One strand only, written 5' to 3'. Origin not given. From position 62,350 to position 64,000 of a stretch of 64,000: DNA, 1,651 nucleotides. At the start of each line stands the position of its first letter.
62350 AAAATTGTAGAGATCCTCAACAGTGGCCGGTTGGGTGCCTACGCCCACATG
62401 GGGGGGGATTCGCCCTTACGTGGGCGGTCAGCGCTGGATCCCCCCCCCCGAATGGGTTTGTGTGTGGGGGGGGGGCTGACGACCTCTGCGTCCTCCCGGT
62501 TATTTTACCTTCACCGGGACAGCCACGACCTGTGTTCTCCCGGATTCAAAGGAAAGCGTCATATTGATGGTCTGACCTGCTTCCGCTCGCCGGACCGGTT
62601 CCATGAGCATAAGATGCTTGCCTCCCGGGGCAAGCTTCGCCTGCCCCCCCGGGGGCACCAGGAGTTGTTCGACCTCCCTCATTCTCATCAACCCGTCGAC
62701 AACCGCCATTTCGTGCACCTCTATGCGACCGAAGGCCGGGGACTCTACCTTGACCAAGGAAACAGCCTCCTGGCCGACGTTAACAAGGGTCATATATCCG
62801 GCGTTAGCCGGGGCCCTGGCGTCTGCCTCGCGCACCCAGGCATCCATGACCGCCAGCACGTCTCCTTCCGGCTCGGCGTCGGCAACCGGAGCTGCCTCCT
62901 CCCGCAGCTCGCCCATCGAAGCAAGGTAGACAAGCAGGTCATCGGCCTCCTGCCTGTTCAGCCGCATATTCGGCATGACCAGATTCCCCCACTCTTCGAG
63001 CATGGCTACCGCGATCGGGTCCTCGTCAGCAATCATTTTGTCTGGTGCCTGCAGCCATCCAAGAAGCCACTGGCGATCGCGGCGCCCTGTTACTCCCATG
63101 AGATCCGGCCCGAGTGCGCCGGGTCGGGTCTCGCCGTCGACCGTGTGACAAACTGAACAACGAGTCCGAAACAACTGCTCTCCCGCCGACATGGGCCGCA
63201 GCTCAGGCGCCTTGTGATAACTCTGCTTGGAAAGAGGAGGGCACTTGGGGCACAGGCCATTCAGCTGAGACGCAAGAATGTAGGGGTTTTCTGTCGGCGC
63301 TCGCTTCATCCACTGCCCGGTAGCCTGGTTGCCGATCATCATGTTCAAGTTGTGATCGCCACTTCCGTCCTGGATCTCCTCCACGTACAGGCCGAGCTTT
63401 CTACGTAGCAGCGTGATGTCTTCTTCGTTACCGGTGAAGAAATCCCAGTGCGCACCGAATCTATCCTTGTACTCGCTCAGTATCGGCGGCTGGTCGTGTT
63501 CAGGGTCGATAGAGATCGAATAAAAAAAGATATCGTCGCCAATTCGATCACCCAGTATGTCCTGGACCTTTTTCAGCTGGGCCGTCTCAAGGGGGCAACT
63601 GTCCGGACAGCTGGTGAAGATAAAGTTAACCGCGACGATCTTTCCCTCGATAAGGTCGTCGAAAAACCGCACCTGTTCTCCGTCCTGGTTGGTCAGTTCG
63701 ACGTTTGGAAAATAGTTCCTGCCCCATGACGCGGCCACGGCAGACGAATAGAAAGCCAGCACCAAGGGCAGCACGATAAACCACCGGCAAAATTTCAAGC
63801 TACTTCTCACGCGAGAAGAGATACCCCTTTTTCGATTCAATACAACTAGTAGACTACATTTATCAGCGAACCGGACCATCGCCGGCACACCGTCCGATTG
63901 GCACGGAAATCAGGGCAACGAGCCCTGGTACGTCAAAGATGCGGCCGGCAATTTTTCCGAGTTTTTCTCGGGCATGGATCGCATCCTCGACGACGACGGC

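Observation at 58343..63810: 1246-aa multicopper oxidase with long C-terminal extension, preceded by a Sco1-cytochrome c-PCuAC triple-fusion copper chaperone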

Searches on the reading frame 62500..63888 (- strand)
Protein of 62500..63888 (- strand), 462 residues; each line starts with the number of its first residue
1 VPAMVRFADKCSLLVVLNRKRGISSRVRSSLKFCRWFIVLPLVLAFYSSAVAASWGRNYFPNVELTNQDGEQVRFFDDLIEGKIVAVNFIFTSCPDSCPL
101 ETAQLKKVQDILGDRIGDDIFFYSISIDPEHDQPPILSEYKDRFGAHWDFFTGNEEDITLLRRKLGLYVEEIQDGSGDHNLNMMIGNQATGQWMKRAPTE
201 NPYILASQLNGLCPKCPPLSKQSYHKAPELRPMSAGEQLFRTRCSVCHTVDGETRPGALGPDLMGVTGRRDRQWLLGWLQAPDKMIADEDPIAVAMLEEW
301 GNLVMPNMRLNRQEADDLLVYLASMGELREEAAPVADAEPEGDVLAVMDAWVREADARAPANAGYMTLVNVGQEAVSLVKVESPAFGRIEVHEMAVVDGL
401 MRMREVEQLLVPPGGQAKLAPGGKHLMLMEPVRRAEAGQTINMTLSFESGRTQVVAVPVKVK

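Call 3: search_protein_families(library=pfam, proteins=[window:62500-63888:-], max_evalue=0.01)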
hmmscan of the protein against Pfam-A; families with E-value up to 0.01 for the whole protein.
window:62500-63888:- (462 aa): 5 families
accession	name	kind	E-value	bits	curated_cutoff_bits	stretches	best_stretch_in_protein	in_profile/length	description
PF04314.18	PCuAC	-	1.7e-33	115.2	29.4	1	347-453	1-107/109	Copper chaperone PCu(A)C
PF02630.20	SCO1-SenC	-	3.2e-22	79.4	22.8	1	64-183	5-125/134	SCO1/SenC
PF00034.26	Cytochrom_C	-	6.9e-09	37.3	21.3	1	235-325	3-89/90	Cytochrome c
PF00578.27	AhpC-TSA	-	0.00049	20.5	26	1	60-138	5-78/124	AhpC/TSA family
PF13442.11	Cytochrome_CBB3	-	0.0035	18.1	27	1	233-268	3-32/68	Cytochrome C oxidase, cbb3-type, subunit III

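Call 4: search_protein_families(library=ncbifam, proteins=[window:62500-63888:-], max_evalue=0.01)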
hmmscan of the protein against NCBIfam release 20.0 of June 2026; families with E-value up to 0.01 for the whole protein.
window:62500-63888:- (462 aa): 3 families
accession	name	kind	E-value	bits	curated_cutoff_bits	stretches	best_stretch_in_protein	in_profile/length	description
TIGR02603.1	CxxCH_TIGR02603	domain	6.9e-07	29.3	68.15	1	234-288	4-56/134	putative heme-binding domain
TIGR04485.1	thiosulf_SoxX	equivalog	8.7e-06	26.4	61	1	243-324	4-77/78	sulfur oxidation c-type cytochrome SoxX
NF050122.1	bc1_QcrC_actin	exception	0.00039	19.8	200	1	229-266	37-72/253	cytochrome bc1 complex diheme cytochrome c subunit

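Call 13: find_homologous_proteins(query=window:62500-63810:-)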
Query window:62500-63810:- (436 aa): 1833 proteins with E <= 0.001 among 8000 candidates; the best 120 are listed.
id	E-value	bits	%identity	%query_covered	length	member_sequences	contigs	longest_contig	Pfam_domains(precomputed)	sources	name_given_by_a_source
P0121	3.4e-295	997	100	99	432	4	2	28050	PF04314.19,PF02630.21,PF00034.27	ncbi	ncbi:MAG: copper chaperone PCu(A)C [bacterium]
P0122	9.1e-177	606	62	98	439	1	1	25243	PF04314.19,PF02630.21,PF00034.27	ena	-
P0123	9.8e-176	603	64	96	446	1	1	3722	PF04314.19,PF02630.21,PF00034.27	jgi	jgi:protein SCO1/2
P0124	2.2e-171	589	61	97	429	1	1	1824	PF04314.19,PF02630.21,PF13442.12,PF00034.27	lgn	-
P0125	2.2e-171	589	59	100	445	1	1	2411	PF04314.19,PF02630.21,PF13442.12,PF00034.27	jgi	-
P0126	7.7e-171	587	60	100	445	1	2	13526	PF04314.19,PF02630.21,PF13442.12,PF00034.27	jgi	jgi:protein SCO1/2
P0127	2.0e-170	585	60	99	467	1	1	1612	PF04314.19,PF02630.21,PF00034.27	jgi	jgi:copper(I)-binding protein/cytochrome oxidase Cu insertion factor (SCO1/SenC/PrrC family)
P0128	3.9e-170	584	59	100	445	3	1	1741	PF04314.19,PF02630.21,PF13442.12,PF00034.27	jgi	jgi:protein SCO1/2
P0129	1.5e-169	583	59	100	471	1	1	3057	PF04314.19,PF02630.21,PF00034.27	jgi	jgi:copper(I)-binding protein/cytochrome oxidase Cu insertion factor (SCO1/SenC/PrrC family)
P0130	6.3e-169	580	58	99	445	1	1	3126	PF04314.19,PF02630.21,PF13442.12,PF00034.27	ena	-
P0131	2.8e-168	578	59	99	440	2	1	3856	PF04314.19,PF02630.21,PF13442.12,PF00034.27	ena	-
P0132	6.2e-168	577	61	94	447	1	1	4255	PF04314.19,PF02630.21,PF13442.12,PF00034.27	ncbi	-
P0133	1.3e-167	576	60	97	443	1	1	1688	PF04314.19,PF02630.21,PF00034.27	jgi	jgi:copper(I)-binding protein/cytochrome oxidase Cu insertion factor (SCO1/SenC/PrrC family)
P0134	1.4e-167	576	59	97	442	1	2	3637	PF04314.19,PF02630.21,PF13442.12,PF00034.27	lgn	-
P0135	3.0e-167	575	58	97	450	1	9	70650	PF04314.19,PF02630.21,PF13442.12,PF00034.27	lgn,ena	-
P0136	9.6e-167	573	59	99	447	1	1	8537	PF04314.19,PF02630.21,PF00034.27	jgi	-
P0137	2.6e-166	572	59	95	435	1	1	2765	PF04314.19,PF02630.21,PF00034.27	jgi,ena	-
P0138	3.4e-166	571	60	96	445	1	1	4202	PF04314.19,PF02630.21,PF00034.27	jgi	-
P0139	4.4e-166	571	58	99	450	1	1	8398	PF04314.19,PF02630.21,PF00034.27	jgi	jgi:copper(I)-binding protein/cytochrome oxidase Cu insertion factor (SCO1/SenC/PrrC family)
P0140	9.6e-166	570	59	99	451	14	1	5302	PF04314.19,PF02630.21,PF13442.12,PF00034.27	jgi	jgi:copper(I)-binding protein/cytochrome oxidase Cu insertion factor (SCO1/SenC/PrrC family)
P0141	1.0e-165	570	58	97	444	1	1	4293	PF04314.19,PF02630.21,PF00034.27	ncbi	-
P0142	2.3e-165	569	60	97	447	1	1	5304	PF04314.19,PF02630.21,PF13442.12,PF00034.27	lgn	-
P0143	9.3e-165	567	59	98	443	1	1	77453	PF04314.19,PF02630.21,PF13442.12,PF00034.27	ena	-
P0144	4.5e-164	564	57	94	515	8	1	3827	PF04314.19,PF02630.21,PF00034.27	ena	-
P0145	5.0e-164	564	59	93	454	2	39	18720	PF04314.19,PF02630.21,PF00034.27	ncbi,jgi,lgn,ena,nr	ncbi:MAG TPA: copper chaperone PCu(A)C [Woeseiaceae bacterium]|jgi:copper(I)-binding protein/cytochr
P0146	6.5e-164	564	59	94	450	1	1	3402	PF04314.19,PF02630.21,PF13442.12,PF00034.27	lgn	-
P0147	7.4e-164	564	58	98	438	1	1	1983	PF04314.19,PF02630.21,PF13442.12,PF00034.27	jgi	-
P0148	1.3e-163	563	60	96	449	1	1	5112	PF04314.19,PF02630.21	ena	-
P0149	1.4e-163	563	57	100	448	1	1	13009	PF04314.19,PF02630.21,PF00034.27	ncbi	-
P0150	1.7e-163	563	60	94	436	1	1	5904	PF04314.19,PF02630.21,PF00034.27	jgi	jgi:copper(I)-binding protein/cytochrome oxidase Cu insertion factor (SCO1/SenC/PrrC family)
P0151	4.0e-163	561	60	94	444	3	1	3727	PF04314.19,PF02630.21,PF00034.27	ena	-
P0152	8.3e-163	560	57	98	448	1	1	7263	PF04314.19,PF02630.21,PF00034.27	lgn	-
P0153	1.2e-162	560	58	94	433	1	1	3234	PF04314.19,PF02630.21,PF00034.27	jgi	jgi:copper(I)-binding protein/cytochrome oxidase Cu insertion factor (SCO1/SenC/PrrC family)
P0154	1.3e-162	560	58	98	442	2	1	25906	PF04314.19,PF02630.21,PF00034.27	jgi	jgi:copper(I)-binding protein/cytochrome oxidase Cu insertion factor (SCO1/SenC/PrrC family)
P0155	1.6e-162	559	55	100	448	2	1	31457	PF04314.19,PF02630.21,PF00034.27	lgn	-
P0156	2.2e-162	559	57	98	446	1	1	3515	PF04314.19,PF02630.21,PF00034.27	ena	-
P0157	2.4e-162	559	58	97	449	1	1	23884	PF04314.19,PF02630.21,PF00034.27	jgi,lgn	jgi:protein SCO1/2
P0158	2.5e-162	559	58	97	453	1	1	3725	PF04314.19,PF02630.21,PF00034.27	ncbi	-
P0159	3.0e-162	558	60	95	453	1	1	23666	PF04314.19,PF02630.21,PF13442.12,PF00034.27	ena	-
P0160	3.0e-162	558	58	97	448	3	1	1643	PF04314.19,PF02630.21,PF13442.12,PF00034.27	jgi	jgi:copper(I)-binding protein/cytochrome oxidase Cu insertion factor (SCO1/SenC/PrrC family)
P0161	3.2e-162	558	56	99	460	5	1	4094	PF04314.19,PF02630.21,PF13442.12,PF00034.27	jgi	jgi:protein SCO1/2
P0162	3.5e-162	558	58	96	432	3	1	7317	PF04314.19,PF02630.21,PF13442.12,PF00034.27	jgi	-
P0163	4.1e-162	558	57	100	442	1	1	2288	PF04314.19,PF02630.21,PF00034.27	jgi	jgi:copper(I)-binding protein/cytochrome oxidase Cu insertion factor (SCO1/SenC/PrrC family)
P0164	5.0e-162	558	60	95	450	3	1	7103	PF04314.19,PF02630.21,PF00034.27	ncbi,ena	-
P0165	5.7e-162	558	57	98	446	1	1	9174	PF04314.19,PF02630.21,PF00034.27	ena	-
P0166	7.1e-162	557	57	98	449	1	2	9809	PF04314.19,PF02630.21,PF00034.27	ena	-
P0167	7.5e-162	557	57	99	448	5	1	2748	PF04314.19,PF02630.21,PF00034.27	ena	-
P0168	8.2e-162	557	56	98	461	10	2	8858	PF04314.19,PF02630.21,PF00034.27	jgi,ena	jgi:copper(I)-binding protein/cytochrome oxidase Cu insertion factor (SCO1/SenC/PrrC family)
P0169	8.6e-162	557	51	100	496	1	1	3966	PF04314.19,PF02630.21,PF13442.12,PF00034.27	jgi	jgi:copper(I)-binding protein/cytochrome oxidase Cu insertion factor (SCO1/SenC/PrrC family)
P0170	8.8e-162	557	57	97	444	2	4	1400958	PF04314.19,PF02630.21,PF00034.27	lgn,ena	-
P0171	9.5e-162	557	56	100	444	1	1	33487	PF04314.19,PF02630.21,PF00034.27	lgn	-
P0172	9.6e-162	557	58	97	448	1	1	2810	PF04314.19,PF02630.21,PF00034.27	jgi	jgi:copper(I)-binding protein/cytochrome oxidase Cu insertion factor (SCO1/SenC/PrrC family)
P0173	1.0e-161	557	57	97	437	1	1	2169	PF04314.19,PF02630.21,PF00034.27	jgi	jgi:copper(I)-binding protein/cytochrome oxidase Cu insertion factor (SCO1/SenC/PrrC family)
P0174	1.0e-161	557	58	97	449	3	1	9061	PF04314.19,PF02630.21,PF13442.12,PF00034.27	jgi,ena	-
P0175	1.1e-161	557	59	94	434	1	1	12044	PF04314.19,PF02630.21,PF00034.27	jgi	jgi:copper(I)-binding protein/cytochrome oxidase Cu insertion factor (SCO1/SenC/PrrC family)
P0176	1.4e-161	556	58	97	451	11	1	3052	PF04314.19,PF02630.21,PF13442.12,PF00034.27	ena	-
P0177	1.7e-161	556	59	96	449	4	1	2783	PF04314.19,PF02630.21,PF00034.27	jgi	jgi:copper(I)-binding protein/cytochrome oxidase Cu insertion factor (SCO1/SenC/PrrC family)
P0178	2.0e-161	556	56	100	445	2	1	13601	PF04314.19,PF02630.21,PF13442.12,PF00034.27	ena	-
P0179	2.7e-161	555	58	97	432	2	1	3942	PF04314.19,PF02630.21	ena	-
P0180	3.4e-161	555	57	99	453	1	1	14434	PF04314.19,PF02630.21,PF00034.27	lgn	-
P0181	4.7e-161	555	57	99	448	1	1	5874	PF04314.19,PF02630.21,PF13442.12,PF00034.27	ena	-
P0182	4.9e-161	554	57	99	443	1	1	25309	PF04314.19,PF02630.21,PF13442.12,PF00034.27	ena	-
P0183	5.6e-161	554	57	94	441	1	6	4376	PF04314.19,PF02630.21,PF00034.27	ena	-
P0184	6.0e-161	554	59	94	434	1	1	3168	PF04314.19,PF02630.21,PF13442.12,PF00034.27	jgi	jgi:copper(I)-binding protein/cytochrome oxidase Cu insertion factor (SCO1/SenC/PrrC family)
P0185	9.3e-161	554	56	97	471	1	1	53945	PF04314.19,PF02630.21,PF00034.27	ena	-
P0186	9.9e-161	553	57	98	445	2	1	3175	PF04314.19,PF02630.21,PF00034.27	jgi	jgi:copper(I)-binding protein/cytochrome oxidase Cu insertion factor (SCO1/SenC/PrrC family)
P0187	1.0e-160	553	54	99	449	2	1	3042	PF04314.19,PF02630.21,PF00034.27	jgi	-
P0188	1.3e-160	553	57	96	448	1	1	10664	PF04314.19,PF02630.21,PF00034.27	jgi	jgi:protein SCO1/2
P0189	1.4e-160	553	57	99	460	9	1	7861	PF04314.19,PF02630.21,PF13442.12,PF00034.27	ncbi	-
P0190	1.4e-160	553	60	93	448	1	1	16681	PF04314.19,PF02630.21,PF13442.12,PF00034.27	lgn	-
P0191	1.5e-160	553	54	99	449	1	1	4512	PF04314.19,PF02630.21,PF13442.12,PF00034.27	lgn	-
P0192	1.8e-160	553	58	98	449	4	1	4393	PF04314.19,PF02630.21,PF00034.27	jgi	jgi:copper(I)-binding protein/cytochrome oxidase Cu insertion factor (SCO1/SenC/PrrC family)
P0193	2.1e-160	552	56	100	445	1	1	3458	PF04314.19,PF02630.21,PF13442.12,PF00034.27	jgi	jgi:protein SCO1/2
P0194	2.5e-160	552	56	98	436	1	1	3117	PF04314.19,PF02630.21,PF00034.27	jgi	jgi:copper(I)-binding protein/cytochrome oxidase Cu insertion factor (SCO1/SenC/PrrC family)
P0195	2.6e-160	552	55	94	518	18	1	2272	PF04314.19,PF02630.21,PF00034.27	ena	-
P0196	3.4e-160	552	58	95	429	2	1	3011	PF04314.19,PF02630.21,PF00034.27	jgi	-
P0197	3.5e-160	552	55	97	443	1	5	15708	PF04314.19,PF02630.21,PF00034.27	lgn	-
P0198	4.5e-160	551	59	93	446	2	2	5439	PF04314.19,PF02630.21,PF00034.27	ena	-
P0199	5.4e-160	551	56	100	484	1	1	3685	PF04314.19,PF02630.21,PF00034.27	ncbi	-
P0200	5.9e-160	551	57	98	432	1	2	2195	PF04314.19,PF02630.21,PF00034.27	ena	-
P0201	6.0e-160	551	58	95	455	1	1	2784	PF04314.19,PF02630.21,PF00034.27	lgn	-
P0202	6.0e-160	551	56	96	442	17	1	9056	PF04314.19,PF02630.21,PF00034.27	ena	-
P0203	6.5e-160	551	58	95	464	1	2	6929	PF04314.19,PF02630.21,PF00034.27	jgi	jgi:protein SCO1/2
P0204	6.9e-160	551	55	100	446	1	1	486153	PF04314.19,PF02630.21,PF00034.27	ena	-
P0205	7.9e-160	551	57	95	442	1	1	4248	PF04314.19,PF02630.21,PF00034.27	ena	-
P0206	8.0e-160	550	56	98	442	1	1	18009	PF04314.19,PF02630.21,PF13442.12,PF00034.27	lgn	-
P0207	8.1e-160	550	57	97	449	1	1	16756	PF04314.19,PF02630.21,PF00034.27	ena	-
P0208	8.5e-160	550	57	94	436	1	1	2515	PF04314.19,PF02630.21,PF00034.27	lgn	-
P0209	8.9e-160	550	57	95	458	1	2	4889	PF04314.19,PF02630.21,PF13442.12,PF00034.27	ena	-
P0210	9.8e-160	550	59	94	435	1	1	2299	PF04314.19,PF02630.21,PF00034.27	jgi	jgi:copper(I)-binding protein/cytochrome oxidase Cu insertion factor (SCO1/SenC/PrrC family)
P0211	1.2e-159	550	58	97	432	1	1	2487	PF04314.19,PF02630.21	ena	-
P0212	1.4e-159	550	56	98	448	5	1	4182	PF04314.19,PF02630.21,PF00034.27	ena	-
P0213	1.5e-159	550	55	100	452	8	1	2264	PF04314.19,PF02630.21,PF13442.12,PF00034.27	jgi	jgi:copper(I)-binding protein/cytochrome oxidase Cu insertion factor (SCO1/SenC/PrrC family)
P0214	1.6e-159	550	53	100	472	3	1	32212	PF04314.19,PF02630.21,PF00578.28,PF00034.27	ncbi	-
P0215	1.8e-159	549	57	98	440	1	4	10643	PF04314.19,PF02630.21,PF13442.12,PF00034.27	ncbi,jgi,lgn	jgi:copper(I)-binding protein/cytochrome oxidase Cu insertion factor (SCO1/SenC/PrrC family)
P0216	1.8e-159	549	57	98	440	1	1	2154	PF04314.19,PF02630.21,PF13442.12,PF00034.27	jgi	jgi:copper(I)-binding protein/cytochrome oxidase Cu insertion factor (SCO1/SenC/PrrC family)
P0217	1.9e-159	549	55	97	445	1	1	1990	PF04314.19,PF02630.21,PF00034.27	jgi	-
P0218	1.9e-159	549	57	97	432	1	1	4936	PF04314.19,PF02630.21,PF00034.27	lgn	-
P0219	1.9e-159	549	57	94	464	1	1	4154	PF04314.19,PF02630.21,PF13442.12,PF00034.27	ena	-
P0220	2.0e-159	549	57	97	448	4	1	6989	PF04314.19,PF02630.21,PF00034.27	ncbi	-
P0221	2.1e-159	549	55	100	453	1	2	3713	PF04314.19,PF02630.21,PF00034.27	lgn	-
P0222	2.4e-159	549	56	99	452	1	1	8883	PF04314.19,PF02630.21,PF13442.12,PF00034.27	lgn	-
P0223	3.2e-159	548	57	95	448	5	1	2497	PF04314.19,PF02630.21,PF13442.12,PF00034.27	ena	-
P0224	4.0e-159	548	57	98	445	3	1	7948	PF04314.19,PF02630.21,PF00034.27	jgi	-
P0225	4.0e-159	548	57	100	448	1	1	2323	PF04314.19,PF02630.21,PF00034.27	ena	-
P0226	4.1e-159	548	59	94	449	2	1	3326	PF04314.19,PF02630.21,PF13442.12,PF00034.27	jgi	jgi:copper(I)-binding protein/cytochrome oxidase Cu insertion factor (SCO1/SenC/PrrC family)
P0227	4.2e-159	548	56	97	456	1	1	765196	PF04314.19,PF02630.21,PF13442.12,PF00034.27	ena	-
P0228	4.8e-159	548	57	95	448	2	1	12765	PF04314.19,PF02630.21,PF00034.27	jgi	jgi:protein SCO1/2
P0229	4.9e-159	548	58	94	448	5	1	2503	PF04314.19,PF02630.21,PF00034.27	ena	-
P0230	5.6e-159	548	57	100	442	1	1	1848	PF04314.19,PF02630.21,PF00034.27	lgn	-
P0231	5.7e-159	548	57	94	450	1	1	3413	PF04314.19,PF02630.21,PF13442.12,PF00034.27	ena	-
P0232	6.1e-159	548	57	97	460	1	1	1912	PF04314.19,PF02630.21,PF13442.12,PF00034.27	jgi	jgi:copper(I)-binding protein/cytochrome oxidase Cu insertion factor (SCO1/SenC/PrrC family)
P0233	7.9e-159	547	58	97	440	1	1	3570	PF04314.19,PF02630.21,PF00034.27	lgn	-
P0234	9.0e-159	547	57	98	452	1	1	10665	PF04314.19,PF02630.21,PF00034.27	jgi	jgi:copper(I)-binding protein/cytochrome oxidase Cu insertion factor (SCO1/SenC/PrrC family)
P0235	9.0e-159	547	57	94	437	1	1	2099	PF04314.19,PF02630.21,PF13442.12,PF00034.27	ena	-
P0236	9.2e-159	547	57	98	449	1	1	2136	PF04314.19,PF02630.21,PF00034.27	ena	-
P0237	9.8e-159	547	56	97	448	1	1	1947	PF04314.19,PF02630.21,PF00034.27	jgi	jgi:copper(I)-binding protein/cytochrome oxidase Cu insertion factor (SCO1/SenC/PrrC family)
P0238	1.0e-158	547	56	100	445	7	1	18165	PF04314.19,PF02630.21,PF00034.27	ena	-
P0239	1.2e-158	547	56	100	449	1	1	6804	PF04314.19,PF02630.21,PF00034.27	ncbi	-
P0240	1.2e-158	547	57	94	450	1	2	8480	PF04314.19,PF02630.21,PF13442.12,PF00034.27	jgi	-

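Call 27: search_solved_structures(query=window:62500-63810:-, max_evalue=0.001, show_alignments=0)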
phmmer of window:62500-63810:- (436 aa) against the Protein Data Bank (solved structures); distinct sequences matched with E-value up to 0.001: 71 (the best 60 are shown).
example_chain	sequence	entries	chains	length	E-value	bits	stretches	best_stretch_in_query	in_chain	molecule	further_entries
2l4d_A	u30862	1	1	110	2.9e-28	102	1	208-298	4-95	SCO1/SenC family protein/cytochrome c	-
9rez_A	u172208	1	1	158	2.9e-16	62.5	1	315-434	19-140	Copper chaperone PCu(A)C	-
9rf0_A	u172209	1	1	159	7.2e-16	61.2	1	318-434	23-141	Copper chaperone PCu(A)C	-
2k6w_A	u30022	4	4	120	1e-14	57.4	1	323-435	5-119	Putative uncharacterized protein TTHA1943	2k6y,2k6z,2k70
4hde_A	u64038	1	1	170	1.3e-11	47.2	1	37-170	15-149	SCO1/SenC family lipoprotein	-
4wbr_D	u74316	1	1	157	1.9e-11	46.6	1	38-156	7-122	Blr1131 protein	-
4wbj_A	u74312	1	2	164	2e-11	46.6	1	38-156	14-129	Blr1131 protein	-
3zja_A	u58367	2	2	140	1.6e-10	43.6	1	310-434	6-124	SL3965 | SCO3965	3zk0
6btm_A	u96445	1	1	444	1.7e-10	43.5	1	209-308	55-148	Alternative Complex III subunit A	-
4txo_D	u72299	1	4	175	5.8e-10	41.8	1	38-156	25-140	Blr1131 protein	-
6n5u_A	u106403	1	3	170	1.3e-09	40.6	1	40-155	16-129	Protein SCO1 homolog 1, mitochondrial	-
1xzo_A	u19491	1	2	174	1.9e-09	40.1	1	39-130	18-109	Hypothetical protein ypmQ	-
1on4_A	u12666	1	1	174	1.9e-09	40.1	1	39-130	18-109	Sco1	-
9yah_A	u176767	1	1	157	2e-09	40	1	320-435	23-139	Copper chaperone PCu(A)C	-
3cp5_A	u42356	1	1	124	4.4e-09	38.9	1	186-301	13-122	Cytochrome c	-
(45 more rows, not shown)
